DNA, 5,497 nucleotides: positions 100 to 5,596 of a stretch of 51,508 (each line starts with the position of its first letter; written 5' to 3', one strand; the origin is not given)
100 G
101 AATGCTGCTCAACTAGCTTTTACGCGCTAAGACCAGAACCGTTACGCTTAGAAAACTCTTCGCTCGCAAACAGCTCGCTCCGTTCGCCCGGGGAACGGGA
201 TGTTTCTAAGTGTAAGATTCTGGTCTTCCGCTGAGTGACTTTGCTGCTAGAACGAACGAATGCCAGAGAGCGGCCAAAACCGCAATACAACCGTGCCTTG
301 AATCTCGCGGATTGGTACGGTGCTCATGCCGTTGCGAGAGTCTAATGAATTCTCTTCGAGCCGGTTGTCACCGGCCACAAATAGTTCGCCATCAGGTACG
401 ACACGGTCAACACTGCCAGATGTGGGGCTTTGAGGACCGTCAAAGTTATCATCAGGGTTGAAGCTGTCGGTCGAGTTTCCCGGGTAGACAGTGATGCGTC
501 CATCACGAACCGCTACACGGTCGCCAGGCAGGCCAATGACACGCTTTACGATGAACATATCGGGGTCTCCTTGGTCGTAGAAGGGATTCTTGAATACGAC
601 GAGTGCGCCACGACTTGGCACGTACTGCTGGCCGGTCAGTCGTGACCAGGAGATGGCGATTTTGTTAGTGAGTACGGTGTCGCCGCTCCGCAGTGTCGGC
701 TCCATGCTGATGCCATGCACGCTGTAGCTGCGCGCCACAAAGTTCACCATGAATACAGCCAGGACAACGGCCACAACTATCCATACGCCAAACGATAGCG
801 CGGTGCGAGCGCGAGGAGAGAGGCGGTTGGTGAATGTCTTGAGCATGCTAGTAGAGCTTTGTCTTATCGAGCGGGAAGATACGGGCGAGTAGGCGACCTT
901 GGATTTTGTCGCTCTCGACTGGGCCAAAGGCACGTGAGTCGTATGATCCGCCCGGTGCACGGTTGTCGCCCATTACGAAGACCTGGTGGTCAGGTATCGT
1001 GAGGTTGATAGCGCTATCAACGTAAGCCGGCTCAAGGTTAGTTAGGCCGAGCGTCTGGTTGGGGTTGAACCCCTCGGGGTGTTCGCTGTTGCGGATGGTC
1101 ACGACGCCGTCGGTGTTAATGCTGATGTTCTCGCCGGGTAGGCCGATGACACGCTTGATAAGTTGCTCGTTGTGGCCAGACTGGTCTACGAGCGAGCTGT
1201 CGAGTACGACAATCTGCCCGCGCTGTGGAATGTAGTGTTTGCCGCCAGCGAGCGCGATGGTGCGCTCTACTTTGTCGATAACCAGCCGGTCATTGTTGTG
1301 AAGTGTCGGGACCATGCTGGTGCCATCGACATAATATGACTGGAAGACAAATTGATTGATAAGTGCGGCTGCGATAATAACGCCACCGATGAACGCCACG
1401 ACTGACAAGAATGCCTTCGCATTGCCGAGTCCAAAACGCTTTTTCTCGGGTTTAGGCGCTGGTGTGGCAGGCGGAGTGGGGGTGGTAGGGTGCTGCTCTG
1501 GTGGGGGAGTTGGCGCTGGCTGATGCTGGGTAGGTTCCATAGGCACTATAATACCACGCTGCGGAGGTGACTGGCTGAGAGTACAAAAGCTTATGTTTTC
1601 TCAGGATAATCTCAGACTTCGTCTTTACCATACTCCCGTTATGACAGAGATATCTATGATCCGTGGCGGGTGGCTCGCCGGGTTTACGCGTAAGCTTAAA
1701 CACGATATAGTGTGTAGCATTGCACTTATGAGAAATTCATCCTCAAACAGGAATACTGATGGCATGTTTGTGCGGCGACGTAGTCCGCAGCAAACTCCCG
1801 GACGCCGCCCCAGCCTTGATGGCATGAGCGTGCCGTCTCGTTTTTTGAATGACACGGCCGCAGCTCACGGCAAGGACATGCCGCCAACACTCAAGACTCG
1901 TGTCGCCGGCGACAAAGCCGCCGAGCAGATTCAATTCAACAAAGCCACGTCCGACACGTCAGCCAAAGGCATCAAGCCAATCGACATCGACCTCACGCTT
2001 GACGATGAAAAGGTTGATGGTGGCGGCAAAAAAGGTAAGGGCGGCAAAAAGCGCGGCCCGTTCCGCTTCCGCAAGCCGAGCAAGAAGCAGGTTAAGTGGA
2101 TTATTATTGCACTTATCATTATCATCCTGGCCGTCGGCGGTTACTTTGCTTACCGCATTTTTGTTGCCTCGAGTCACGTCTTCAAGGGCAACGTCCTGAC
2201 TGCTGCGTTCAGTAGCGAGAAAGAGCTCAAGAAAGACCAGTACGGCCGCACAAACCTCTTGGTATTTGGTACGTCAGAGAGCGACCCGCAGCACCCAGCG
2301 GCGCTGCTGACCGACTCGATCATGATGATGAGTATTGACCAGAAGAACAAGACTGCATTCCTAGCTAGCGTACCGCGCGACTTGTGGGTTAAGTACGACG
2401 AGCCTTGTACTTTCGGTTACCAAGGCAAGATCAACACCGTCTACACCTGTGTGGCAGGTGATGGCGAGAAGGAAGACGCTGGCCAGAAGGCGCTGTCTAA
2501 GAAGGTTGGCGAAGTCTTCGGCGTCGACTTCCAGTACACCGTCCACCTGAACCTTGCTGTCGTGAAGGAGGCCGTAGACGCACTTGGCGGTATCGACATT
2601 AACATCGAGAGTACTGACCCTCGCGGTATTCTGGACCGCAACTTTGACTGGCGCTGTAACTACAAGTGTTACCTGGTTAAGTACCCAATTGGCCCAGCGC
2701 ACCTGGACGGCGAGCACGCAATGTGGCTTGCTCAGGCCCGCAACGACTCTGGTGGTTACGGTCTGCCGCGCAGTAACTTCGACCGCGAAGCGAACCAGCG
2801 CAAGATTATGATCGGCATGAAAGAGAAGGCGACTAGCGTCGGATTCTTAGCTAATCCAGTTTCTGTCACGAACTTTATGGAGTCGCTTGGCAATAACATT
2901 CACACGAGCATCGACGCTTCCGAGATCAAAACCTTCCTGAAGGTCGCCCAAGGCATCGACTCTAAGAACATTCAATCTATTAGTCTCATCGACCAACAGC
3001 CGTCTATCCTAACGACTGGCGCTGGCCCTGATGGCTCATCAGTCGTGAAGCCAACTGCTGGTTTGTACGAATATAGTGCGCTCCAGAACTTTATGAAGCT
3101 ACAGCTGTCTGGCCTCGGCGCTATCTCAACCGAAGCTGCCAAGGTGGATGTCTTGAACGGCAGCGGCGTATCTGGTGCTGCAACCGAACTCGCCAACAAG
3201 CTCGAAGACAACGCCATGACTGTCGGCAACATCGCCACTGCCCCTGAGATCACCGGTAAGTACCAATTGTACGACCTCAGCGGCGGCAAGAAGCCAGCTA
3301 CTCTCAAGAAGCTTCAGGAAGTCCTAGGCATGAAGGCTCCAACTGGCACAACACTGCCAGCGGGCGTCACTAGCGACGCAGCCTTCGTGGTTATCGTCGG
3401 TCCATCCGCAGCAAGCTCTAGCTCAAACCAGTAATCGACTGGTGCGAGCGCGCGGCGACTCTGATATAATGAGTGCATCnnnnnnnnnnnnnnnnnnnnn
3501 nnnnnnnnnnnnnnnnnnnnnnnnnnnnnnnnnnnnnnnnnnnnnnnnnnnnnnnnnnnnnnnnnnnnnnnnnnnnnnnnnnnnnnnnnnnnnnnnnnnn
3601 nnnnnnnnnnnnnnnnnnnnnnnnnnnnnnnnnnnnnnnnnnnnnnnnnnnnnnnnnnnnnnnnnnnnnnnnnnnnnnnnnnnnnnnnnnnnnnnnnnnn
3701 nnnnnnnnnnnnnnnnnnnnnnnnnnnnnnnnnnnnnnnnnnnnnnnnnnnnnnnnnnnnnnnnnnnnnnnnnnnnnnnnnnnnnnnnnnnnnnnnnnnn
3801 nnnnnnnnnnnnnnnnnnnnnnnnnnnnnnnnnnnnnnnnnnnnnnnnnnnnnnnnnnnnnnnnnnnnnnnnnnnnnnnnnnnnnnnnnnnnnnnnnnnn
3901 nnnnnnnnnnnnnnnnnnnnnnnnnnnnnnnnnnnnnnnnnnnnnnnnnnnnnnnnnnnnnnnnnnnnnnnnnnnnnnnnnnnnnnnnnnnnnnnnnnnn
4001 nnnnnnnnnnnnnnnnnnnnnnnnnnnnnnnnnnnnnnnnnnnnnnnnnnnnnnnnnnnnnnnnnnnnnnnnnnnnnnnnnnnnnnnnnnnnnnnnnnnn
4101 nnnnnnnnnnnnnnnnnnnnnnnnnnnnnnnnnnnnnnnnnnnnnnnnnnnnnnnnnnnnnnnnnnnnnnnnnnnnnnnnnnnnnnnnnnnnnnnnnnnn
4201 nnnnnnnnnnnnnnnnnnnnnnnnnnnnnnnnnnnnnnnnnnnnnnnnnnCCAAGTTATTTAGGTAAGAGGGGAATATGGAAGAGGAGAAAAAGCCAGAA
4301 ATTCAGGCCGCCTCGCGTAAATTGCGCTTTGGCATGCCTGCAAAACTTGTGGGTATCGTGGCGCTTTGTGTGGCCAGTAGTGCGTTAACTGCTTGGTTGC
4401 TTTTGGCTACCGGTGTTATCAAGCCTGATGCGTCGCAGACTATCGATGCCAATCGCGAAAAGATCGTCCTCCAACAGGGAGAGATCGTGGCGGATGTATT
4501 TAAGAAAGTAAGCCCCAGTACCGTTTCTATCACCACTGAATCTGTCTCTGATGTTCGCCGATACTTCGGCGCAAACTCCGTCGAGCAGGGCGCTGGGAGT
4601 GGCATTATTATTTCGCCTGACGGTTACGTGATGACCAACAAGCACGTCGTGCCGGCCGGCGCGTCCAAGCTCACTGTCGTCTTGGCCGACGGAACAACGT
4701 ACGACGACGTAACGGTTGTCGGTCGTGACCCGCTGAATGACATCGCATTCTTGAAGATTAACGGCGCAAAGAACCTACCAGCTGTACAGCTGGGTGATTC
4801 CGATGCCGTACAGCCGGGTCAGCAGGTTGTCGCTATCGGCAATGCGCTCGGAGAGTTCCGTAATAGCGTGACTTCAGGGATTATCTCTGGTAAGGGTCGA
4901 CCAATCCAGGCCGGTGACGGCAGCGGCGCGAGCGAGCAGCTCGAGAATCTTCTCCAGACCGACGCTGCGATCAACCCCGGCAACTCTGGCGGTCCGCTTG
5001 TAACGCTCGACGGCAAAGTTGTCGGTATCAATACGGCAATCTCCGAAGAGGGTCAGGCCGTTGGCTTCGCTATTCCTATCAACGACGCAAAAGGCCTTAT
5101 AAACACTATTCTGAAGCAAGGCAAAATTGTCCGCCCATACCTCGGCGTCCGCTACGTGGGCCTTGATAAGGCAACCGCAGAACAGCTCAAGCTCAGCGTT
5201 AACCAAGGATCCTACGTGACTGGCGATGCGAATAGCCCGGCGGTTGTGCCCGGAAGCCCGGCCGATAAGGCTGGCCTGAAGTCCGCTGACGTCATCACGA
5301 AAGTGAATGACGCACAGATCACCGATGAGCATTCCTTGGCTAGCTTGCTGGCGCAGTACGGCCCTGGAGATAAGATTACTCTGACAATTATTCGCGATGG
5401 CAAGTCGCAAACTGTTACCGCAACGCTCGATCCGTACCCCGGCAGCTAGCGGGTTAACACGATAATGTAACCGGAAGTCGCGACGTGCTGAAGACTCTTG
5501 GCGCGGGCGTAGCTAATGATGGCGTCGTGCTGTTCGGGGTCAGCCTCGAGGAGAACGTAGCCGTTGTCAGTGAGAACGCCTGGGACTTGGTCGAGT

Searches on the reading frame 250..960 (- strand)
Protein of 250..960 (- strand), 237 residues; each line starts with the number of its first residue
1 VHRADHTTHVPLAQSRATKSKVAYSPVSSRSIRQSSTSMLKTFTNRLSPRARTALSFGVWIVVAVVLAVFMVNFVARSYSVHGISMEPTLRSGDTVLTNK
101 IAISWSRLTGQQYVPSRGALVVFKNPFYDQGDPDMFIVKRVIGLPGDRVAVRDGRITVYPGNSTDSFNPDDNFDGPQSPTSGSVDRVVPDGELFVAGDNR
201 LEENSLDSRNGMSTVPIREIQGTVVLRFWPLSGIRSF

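Call 88: search_protein_families(library=pfam, proteins=[window:250-960:-], max_evalue=0.001)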
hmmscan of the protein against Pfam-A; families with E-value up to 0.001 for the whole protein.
window:250-960:- (237 aa): 1 family
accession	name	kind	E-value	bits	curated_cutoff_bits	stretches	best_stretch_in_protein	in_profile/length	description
PF10502.14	Peptidase_S26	-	5.2e-33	114.8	22.9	1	56-229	3-168/168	Signal peptidase, peptidase S26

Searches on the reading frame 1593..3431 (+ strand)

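Call 88: search_protein_families(library=pfam, proteins=[window:1593-3431:+], max_evalue=0.001)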
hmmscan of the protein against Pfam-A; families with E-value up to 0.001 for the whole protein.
window:1593-3431:+ (613 aa): 2 families
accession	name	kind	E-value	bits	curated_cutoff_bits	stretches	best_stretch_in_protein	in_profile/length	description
PF03816.19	LytR_cpsA_psr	-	4.1e-19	69.7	24.6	1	240-413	2-148/150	LytR_cpsA_psr family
PF13399.11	LytR_C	-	1.1e-07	33.1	22.2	1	516-603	2-83/86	LytR cell envelope-related transcriptional attenuator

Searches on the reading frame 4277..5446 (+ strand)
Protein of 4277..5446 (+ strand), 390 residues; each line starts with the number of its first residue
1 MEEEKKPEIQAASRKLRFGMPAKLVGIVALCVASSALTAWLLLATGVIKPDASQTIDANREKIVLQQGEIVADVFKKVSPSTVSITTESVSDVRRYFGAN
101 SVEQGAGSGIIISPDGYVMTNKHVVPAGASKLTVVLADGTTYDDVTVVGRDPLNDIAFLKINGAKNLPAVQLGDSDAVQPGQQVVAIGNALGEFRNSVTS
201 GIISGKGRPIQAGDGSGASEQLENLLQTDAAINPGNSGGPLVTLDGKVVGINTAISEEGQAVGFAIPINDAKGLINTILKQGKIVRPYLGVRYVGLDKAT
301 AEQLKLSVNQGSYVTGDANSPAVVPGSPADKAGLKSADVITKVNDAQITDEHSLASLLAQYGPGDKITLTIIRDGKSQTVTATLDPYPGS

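Call 88: search_protein_families(library=pfam, proteins=[window:4277-5446:+], max_evalue=0.001)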
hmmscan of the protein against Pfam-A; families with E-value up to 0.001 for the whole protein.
window:4277-5446:+ (390 aa): 6 families
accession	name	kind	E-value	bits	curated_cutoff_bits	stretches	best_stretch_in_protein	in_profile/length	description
PF13365.12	Trypsin_2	-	4.1e-34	118.8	27.6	1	107-251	1-144/144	Trypsin-like peptidase domain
PF00089.32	Trypsin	-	1.5e-18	67.9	20.6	1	101-272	19-217/220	Trypsin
PF13180.12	PDZ_2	-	2.1e-15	57.2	27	1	287-384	1-80/80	PDZ domain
PF17820.7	PDZ_6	-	3.8e-12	46.2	27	1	322-373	4-54/54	PDZ domain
PF10459.15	Peptidase_S46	-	1.5e-05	24.4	22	0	81-125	22-67/698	Peptidase S46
PF00595.29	PDZ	-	3.3e-05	24.6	23.2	1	323-371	32-80/81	PDZ domain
